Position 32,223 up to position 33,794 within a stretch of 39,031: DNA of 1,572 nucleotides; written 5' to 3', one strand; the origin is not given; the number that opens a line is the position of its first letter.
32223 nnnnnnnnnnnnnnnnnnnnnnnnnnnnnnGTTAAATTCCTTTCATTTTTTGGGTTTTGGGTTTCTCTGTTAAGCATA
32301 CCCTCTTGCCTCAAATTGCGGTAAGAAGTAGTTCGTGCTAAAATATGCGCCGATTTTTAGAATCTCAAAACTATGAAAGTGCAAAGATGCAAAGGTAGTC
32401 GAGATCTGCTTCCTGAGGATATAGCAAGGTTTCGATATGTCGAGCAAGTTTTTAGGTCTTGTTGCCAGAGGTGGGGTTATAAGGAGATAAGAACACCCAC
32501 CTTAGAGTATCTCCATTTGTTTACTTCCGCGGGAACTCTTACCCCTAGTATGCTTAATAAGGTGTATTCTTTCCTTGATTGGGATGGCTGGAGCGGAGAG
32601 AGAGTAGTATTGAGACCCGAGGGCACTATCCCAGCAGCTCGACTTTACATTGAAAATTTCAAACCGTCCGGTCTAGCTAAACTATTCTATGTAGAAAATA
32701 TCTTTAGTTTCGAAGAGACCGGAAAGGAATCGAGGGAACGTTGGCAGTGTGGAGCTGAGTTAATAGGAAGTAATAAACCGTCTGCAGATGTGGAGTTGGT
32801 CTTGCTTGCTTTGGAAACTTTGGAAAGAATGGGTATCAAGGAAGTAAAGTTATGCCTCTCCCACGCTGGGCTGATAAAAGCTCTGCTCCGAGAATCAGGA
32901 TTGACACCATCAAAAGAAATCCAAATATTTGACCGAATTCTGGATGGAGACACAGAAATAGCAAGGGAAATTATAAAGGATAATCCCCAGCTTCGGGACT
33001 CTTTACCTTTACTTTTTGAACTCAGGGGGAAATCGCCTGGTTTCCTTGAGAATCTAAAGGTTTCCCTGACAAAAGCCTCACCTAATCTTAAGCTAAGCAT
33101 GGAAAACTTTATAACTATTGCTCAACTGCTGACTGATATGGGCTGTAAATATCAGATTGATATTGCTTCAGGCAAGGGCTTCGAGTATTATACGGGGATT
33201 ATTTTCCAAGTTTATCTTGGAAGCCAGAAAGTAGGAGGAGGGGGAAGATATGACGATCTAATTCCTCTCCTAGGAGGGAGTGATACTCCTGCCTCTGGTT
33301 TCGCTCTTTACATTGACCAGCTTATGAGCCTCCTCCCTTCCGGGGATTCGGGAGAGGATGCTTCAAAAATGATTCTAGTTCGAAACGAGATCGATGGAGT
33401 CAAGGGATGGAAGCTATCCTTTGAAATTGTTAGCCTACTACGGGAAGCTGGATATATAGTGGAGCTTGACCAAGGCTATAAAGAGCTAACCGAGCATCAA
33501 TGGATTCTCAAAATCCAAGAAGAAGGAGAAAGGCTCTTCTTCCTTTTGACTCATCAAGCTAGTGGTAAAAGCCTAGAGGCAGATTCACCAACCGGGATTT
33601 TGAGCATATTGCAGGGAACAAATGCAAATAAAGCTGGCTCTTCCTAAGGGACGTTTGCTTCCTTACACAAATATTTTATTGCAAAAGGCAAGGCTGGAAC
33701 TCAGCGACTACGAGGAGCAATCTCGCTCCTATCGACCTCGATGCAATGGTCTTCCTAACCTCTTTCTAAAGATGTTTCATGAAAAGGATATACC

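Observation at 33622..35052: HisG is an internal tandem duplication whose two halves have lost different motifs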

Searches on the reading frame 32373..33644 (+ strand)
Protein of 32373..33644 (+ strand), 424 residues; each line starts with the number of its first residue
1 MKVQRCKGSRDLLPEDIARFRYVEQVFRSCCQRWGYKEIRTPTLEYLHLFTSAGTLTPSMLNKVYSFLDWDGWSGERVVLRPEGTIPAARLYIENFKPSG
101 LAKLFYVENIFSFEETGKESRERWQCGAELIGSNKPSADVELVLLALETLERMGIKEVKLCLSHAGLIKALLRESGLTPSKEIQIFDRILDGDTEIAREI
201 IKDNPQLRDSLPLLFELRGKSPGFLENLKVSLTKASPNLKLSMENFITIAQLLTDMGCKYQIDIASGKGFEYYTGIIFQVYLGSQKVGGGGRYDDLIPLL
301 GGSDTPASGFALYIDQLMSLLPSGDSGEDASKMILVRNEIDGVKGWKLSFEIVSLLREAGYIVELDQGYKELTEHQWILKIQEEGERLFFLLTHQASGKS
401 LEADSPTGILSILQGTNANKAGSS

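Call 3: search_protein_families(library=pfam, proteins=[window:32373-33644:+], max_evalue=0.01)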
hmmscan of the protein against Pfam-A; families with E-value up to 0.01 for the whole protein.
window:32373-33644:+ (424 aa): 1 family
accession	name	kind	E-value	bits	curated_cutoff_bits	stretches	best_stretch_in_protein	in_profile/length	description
PF13393.11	tRNA-synt_His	-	2.5e-59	201.5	25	1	8-317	1-308/308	Histidyl-tRNA synthetase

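Call 4: search_protein_families(library=ncbifam, proteins=[window:32373-33644:+], max_evalue=0.01)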
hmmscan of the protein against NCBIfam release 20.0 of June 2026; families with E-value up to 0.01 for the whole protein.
window:32373-33644:+ (424 aa): 22 families
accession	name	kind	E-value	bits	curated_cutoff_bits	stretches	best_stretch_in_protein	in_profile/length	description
TIGR00443.1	hisZ_biosyn_reg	equivalog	7.6e-65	219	271.65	1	10-321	1-312/314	ATP phosphoribosyltransferase regulatory subunit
TIGR00442.1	hisS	equivalog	5.1e-64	216.7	286.75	1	4-373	1-364/406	histidine--tRNA ligase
NF008940.0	PRK12292.2-3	equivalog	1.4e-44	152.5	450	1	4-337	4-339/404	ATP phosphoribosyltransferase regulatory subunit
NF008941.0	PRK12292.2-4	equivalog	3.5e-44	151.3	447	1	6-339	10-341/393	ATP phosphoribosyltransferase regulatory subunit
NF008936.0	PRK12292.1-3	equivalog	1.5e-39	136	492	1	6-324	8-328/406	ATP phosphoribosyltransferase regulatory subunit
NF008942.0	PRK12292.2-5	equivalog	7.1e-39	133.6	643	1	6-366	12-371/434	ATP phosphoribosyltransferase regulatory subunit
NF008935.0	PRK12292.1-1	equivalog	5.8e-38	130.8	350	1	10-365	11-352/382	ATP phosphoribosyltransferase regulatory subunit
NF009086.0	PRK12421.1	equivalog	2.7e-34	118.7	318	1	10-366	14-361/389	ATP phosphoribosyltransferase regulatory subunit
NF008937.0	PRK12292.1-4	equivalog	1.6e-33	116.2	693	1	8-320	12-324/395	ATP phosphoribosyltransferase regulatory subunit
NF008939.0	PRK12292.2-1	equivalog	4.4e-28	98.1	335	1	1-336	1-337/391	ATP phosphoribosyltransferase regulatory subunit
NF008938.0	PRK12292.1-6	equivalog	1.1e-26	93.7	833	1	5-322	8-325/420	ATP phosphoribosyltransferase regulatory subunit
NF008953.0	PRK12295.1-6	equivalog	3.3e-26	92.1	384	2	28-180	20-166/384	ATP phosphoribosyltransferase regulatory subunit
NF008945.0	PRK12292.3-3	equivalog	4.7e-22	78.6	409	1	8-326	5-308/368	ATP phosphoribosyltransferase regulatory subunit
NF008943.0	PRK12292.3-1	equivalog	1.3e-21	77.2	690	1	7-328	28-337/403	ATP phosphoribosyltransferase regulatory subunit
NF008950.0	PRK12295.1-3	equivalog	4.6e-20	72.3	492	2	74-182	62-168/387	ATP phosphoribosyltransferase regulatory subunit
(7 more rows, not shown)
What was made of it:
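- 32373..33647 (+): hisZ-like gene (424 aa), the regulatory HisRS paralogue. Its last 26 nt overlap the start of the double hisG. The best NCBIfam model is hisZ TIGR00443 at 219 bits, below its cut-off; hisS scores 216.7, also below cut-off (call 4).
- On Short-form ATPPRT (HisGS + HisZ): Its NCBIfam hisZ score of 219 is below the cut-off of 271.65 (call 4).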

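Call 33: search_solved_structures(query=window:32373-33644:+, show_alignments=0, max_evalue=0.00001)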
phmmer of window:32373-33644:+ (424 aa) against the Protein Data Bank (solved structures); distinct sequences matched with E-value up to 0.00001: 22.
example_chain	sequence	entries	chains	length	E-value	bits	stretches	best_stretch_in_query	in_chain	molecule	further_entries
4e51_A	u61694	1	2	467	7.7e-31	110.6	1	3-324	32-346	Histidine--tRNA ligase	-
1wu7_A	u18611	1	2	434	9.9e-31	110.2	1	2-322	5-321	Histidyl-tRNA synthetase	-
1qe0_A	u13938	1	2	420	4.3e-29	104.8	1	6-167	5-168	Histidine--tRNA ligase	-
1kmm_A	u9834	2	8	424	2.2e-27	99.2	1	3-323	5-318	HISTIDYL-TRNA SYNTHETASE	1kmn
1htt_A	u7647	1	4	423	2.2e-27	99.2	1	3-323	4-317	HISTIDYL-TRNA SYNTHETASE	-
2el9_A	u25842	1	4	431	2.3e-27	99.1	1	3-323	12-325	Histidyl-tRNA synthetase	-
3od1_A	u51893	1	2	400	1.4e-26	96.5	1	7-322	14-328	ATP phosphoribosyltransferase regulatory subunit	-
5e3i_A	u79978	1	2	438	4.9e-26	94.8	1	5-328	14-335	Histidine--tRNA ligase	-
1adj_A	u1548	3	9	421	1.3e-21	80.2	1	4-321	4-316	HISTIDYL-TRNA SYNTHETASE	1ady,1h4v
4rdx_A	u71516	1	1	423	2.6e-21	79.2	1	4-321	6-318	Histidine--tRNA ligase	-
1z7m_A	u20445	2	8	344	4.7e-20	75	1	14-328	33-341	ATP phosphoribosyltransferase regulatory subunit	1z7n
3hrk_A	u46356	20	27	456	1.4e-17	66.9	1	4-312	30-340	Histidyl-tRNA synthetase | Histidyl-tRNA synthetase, putative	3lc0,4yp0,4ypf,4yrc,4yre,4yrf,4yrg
3hri_A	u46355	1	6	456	2.4e-17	66.2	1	4-312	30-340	Histidyl-tRNA synthetase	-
6nhi_A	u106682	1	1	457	7.2e-17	64.6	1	1-366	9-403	Histidine--tRNA ligase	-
3rac_A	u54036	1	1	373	1.2e-15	60.6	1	5-328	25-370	Histidine-tRNA ligase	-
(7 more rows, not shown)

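Call 61: search_solved_structures(query=window:32373-33644:+, show_alignments=4, max_evalue=1e-25)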
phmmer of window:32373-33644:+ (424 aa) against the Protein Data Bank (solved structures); distinct sequences matched with E-value up to 1e-25: 8.
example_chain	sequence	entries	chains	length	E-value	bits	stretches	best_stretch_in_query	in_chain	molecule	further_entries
4e51_A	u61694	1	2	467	7.7e-31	110.6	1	3-324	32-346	Histidine--tRNA ligase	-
1wu7_A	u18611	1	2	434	9.9e-31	110.2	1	2-322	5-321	Histidyl-tRNA synthetase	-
1qe0_A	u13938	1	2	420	4.3e-29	104.8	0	6-167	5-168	Histidine--tRNA ligase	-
1kmm_A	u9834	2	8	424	2.2e-27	99.2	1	3-323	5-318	HISTIDYL-TRNA SYNTHETASE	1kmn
1htt_A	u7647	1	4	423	2.2e-27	99.2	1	3-323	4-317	HISTIDYL-TRNA SYNTHETASE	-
2el9_A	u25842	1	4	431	2.3e-27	99.1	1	3-323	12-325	Histidyl-tRNA synthetase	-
3od1_A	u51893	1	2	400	1.4e-26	96.5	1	7-322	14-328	ATP phosphoribosyltransferase regulatory subunit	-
5e3i_A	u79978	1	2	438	4.9e-26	94.8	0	5-328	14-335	Histidine--tRNA ligase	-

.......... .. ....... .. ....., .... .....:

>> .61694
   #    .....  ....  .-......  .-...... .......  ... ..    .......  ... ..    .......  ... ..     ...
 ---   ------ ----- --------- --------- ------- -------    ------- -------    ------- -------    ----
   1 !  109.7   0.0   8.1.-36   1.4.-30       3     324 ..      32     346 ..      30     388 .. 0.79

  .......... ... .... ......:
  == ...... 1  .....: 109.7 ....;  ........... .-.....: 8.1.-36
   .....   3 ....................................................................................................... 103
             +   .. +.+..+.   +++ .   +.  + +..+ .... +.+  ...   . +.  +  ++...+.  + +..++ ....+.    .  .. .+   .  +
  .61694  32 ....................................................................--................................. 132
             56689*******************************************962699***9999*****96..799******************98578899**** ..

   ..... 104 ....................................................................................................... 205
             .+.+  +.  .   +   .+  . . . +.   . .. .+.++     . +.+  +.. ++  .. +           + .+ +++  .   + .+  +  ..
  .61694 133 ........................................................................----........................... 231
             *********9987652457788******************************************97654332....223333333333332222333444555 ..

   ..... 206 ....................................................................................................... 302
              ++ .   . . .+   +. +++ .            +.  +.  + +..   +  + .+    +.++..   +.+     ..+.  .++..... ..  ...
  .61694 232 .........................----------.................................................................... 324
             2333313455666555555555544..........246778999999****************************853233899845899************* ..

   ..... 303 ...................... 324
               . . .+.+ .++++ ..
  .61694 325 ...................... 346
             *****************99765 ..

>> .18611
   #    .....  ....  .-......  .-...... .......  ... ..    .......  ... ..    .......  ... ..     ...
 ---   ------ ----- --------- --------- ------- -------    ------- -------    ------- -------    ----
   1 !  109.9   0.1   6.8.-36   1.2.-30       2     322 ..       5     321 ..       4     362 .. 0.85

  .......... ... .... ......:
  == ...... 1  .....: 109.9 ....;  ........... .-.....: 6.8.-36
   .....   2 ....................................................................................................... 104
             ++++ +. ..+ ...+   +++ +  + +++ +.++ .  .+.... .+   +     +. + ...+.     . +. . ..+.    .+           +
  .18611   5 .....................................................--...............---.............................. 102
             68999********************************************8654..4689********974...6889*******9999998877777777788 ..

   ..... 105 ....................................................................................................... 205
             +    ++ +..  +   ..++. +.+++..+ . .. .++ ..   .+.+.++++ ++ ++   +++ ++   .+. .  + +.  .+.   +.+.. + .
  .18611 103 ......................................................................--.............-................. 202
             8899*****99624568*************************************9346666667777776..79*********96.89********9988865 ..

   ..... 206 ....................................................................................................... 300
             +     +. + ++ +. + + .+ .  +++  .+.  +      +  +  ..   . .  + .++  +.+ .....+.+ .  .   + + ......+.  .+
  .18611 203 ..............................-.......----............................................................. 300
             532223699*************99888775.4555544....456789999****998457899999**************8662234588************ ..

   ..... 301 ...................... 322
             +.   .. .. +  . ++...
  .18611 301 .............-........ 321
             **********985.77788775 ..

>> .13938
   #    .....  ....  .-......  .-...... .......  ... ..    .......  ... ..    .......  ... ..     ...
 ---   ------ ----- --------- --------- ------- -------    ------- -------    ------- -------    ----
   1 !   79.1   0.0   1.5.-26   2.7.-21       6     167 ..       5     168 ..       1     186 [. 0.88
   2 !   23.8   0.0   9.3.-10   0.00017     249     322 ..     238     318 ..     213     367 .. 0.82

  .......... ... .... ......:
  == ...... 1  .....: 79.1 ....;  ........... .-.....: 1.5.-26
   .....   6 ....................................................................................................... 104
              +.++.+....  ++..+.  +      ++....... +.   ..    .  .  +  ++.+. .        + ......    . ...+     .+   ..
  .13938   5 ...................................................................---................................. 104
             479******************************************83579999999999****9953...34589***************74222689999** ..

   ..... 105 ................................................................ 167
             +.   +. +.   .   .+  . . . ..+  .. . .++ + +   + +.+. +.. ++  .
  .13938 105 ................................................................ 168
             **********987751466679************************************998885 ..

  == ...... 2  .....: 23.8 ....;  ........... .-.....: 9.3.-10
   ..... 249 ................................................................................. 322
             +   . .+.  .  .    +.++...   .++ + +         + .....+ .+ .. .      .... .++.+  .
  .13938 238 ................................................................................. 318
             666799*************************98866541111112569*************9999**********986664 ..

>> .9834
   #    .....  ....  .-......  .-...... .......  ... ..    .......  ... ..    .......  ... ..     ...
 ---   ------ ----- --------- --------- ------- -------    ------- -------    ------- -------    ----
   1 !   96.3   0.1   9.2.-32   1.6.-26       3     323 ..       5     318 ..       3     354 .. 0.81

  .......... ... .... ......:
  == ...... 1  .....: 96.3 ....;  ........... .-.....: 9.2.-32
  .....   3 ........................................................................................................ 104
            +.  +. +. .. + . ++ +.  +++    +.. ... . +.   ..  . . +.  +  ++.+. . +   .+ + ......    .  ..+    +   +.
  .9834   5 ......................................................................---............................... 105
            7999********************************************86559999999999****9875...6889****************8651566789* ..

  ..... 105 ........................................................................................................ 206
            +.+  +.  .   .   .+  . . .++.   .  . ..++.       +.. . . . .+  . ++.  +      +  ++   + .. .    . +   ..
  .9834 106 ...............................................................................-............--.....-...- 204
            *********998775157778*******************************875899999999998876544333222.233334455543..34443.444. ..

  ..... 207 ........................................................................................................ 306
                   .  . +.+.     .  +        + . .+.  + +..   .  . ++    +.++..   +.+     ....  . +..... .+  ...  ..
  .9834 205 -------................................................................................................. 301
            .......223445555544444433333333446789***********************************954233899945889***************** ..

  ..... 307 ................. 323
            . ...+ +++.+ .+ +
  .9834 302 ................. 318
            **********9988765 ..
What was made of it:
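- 32373..33647 (+): The E. coli HisRS catalytic Arg113, Arg259 and Arg311 align to Ser, Lys and Gln (call 61).
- On Short-form ATPPRT (HisGS + HisZ): HisRS Arg113, Arg259 and Arg311 are replaced by S, K and Q (call 61).
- Tried and rejected: Rejected: there is no anticodon domain, and the three catalytic Arg are replaced (calls 3, 61).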
